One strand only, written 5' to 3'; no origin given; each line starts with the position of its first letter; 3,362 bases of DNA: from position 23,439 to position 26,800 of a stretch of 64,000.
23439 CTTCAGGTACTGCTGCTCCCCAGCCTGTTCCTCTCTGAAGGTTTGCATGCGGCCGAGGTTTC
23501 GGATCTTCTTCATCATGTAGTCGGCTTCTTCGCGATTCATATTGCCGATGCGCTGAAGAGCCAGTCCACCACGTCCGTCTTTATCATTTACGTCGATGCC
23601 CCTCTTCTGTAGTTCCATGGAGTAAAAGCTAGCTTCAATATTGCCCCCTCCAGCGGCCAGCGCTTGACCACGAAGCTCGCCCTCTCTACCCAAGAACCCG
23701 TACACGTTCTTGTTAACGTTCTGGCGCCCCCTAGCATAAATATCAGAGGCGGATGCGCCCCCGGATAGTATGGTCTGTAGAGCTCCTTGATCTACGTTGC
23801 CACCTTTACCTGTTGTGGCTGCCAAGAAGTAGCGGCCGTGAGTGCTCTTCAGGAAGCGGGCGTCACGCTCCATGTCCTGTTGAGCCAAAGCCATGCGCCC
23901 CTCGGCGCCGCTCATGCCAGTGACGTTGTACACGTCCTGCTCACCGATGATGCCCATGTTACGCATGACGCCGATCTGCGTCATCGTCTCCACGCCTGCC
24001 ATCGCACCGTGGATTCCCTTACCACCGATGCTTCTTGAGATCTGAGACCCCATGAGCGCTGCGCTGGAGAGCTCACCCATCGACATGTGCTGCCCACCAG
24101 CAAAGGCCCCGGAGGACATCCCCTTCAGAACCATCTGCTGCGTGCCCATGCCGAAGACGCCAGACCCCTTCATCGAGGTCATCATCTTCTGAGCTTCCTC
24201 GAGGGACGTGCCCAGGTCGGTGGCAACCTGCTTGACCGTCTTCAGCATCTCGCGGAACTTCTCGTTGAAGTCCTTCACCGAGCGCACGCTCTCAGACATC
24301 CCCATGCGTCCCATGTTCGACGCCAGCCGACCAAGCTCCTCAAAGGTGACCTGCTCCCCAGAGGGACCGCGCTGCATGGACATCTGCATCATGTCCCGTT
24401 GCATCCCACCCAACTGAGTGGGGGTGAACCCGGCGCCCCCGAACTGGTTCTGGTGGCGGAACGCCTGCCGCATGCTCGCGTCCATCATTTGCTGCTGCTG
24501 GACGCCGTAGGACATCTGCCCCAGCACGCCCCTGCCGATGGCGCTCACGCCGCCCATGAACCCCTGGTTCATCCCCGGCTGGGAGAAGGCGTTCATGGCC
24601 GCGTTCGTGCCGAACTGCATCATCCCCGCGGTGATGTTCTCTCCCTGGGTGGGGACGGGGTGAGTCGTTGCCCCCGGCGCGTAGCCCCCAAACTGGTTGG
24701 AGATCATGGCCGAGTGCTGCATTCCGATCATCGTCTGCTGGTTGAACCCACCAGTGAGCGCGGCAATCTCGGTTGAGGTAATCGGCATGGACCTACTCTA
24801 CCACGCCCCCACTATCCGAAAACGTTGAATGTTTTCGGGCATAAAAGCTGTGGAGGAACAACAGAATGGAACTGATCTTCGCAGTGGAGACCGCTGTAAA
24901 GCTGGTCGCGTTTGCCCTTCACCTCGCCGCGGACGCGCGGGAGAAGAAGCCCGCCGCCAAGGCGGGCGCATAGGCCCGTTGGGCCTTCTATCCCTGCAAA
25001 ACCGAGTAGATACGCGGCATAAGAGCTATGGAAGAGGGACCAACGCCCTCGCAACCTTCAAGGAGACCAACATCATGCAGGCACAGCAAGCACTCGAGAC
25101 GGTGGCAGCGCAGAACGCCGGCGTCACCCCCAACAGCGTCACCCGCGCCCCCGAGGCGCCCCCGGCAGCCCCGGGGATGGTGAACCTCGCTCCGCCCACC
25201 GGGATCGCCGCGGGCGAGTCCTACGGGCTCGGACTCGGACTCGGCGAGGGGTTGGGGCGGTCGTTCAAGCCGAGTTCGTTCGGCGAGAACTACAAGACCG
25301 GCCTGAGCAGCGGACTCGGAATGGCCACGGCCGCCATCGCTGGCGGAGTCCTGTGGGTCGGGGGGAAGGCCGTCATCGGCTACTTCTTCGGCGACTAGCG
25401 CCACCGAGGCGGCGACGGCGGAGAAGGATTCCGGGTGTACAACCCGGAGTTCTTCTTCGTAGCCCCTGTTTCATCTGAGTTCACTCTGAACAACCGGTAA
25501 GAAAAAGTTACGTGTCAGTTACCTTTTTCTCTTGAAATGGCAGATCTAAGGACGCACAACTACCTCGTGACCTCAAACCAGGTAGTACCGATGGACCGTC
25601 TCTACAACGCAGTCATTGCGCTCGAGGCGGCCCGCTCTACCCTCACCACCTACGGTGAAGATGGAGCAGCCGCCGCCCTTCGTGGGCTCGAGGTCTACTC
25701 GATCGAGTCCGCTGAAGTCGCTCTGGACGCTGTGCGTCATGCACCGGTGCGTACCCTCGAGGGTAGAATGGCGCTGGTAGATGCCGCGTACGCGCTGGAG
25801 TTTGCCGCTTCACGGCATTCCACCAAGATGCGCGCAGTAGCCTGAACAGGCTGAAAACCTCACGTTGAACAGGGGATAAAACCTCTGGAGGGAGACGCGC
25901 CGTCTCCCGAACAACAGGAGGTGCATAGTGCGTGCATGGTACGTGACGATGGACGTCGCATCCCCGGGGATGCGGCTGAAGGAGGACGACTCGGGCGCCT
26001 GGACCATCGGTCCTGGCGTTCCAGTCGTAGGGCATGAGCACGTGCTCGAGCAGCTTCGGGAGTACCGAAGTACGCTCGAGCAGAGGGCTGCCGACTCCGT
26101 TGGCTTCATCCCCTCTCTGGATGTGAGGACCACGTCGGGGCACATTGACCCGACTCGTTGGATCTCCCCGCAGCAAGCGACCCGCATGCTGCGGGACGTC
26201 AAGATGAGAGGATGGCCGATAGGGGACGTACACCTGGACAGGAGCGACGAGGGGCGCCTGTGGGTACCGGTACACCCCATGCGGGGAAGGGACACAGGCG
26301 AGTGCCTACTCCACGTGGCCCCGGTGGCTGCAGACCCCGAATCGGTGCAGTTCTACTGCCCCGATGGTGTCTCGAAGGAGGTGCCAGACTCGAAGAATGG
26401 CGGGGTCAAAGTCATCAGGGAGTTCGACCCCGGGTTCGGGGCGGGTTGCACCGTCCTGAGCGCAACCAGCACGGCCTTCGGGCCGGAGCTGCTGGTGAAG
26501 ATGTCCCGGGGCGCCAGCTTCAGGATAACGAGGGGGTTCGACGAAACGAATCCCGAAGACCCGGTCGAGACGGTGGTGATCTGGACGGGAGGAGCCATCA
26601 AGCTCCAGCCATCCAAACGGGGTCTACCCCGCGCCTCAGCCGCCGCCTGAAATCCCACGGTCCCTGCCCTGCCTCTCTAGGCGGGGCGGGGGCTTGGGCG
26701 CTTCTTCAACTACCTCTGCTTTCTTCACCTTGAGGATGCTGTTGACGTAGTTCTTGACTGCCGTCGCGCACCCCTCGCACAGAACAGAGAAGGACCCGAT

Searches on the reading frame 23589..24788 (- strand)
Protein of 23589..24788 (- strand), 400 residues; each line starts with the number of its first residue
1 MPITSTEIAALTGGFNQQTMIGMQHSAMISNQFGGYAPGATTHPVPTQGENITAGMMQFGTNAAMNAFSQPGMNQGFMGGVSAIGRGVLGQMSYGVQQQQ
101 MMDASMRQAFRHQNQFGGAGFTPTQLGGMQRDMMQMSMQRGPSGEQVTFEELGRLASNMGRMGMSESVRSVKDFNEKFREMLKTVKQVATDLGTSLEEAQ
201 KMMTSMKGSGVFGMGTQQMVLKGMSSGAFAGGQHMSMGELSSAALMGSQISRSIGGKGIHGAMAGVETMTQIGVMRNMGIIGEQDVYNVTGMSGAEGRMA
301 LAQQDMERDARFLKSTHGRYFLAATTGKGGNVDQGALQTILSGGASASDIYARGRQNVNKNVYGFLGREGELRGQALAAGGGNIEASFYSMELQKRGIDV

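Call 28: find_related_loci(query=window:23589-24788:-, collection=viral_contigs, flank=6000)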
Query window:23589-24788:- (400 aa) in viral_contigs; peptide patterns used: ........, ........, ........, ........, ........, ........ (x = any residue, [..] = any of these).
10 stretches matched a pattern, but none encodes a relative of the query by tblastn (E <= 1e-3).

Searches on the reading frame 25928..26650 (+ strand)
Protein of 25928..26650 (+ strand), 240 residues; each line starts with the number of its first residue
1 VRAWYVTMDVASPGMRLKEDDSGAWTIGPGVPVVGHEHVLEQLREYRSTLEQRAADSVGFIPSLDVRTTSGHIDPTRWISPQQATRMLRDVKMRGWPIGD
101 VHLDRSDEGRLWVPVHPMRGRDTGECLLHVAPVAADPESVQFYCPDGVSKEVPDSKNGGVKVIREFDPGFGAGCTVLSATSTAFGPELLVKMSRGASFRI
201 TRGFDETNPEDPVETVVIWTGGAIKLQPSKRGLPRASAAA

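Call 14: search_protein_families(library=pfam, proteins=[window:25928-26650:+], max_evalue=0.01)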
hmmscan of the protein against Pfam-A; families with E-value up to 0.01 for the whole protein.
window:25928-26650:+ (240 aa): 0 families

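Call 27: find_related_loci(query=window:25928-26650:+, collection=viral_contigs, flank=6000)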
Query window:25928-26650:+ (240 aa) in viral_contigs; peptide patterns used: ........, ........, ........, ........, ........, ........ (x = any residue, [..] = any of these).
2 stretches matched a pattern, but none encodes a relative of the query by tblastn (E <= 1e-3).

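Call 81: search_protein_families(library=phrogs, proteins=[window:25928-26650:+], max_evalue=0.01)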
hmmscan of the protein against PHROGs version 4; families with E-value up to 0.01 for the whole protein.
window:25928-26650:+ (240 aa): 0 families
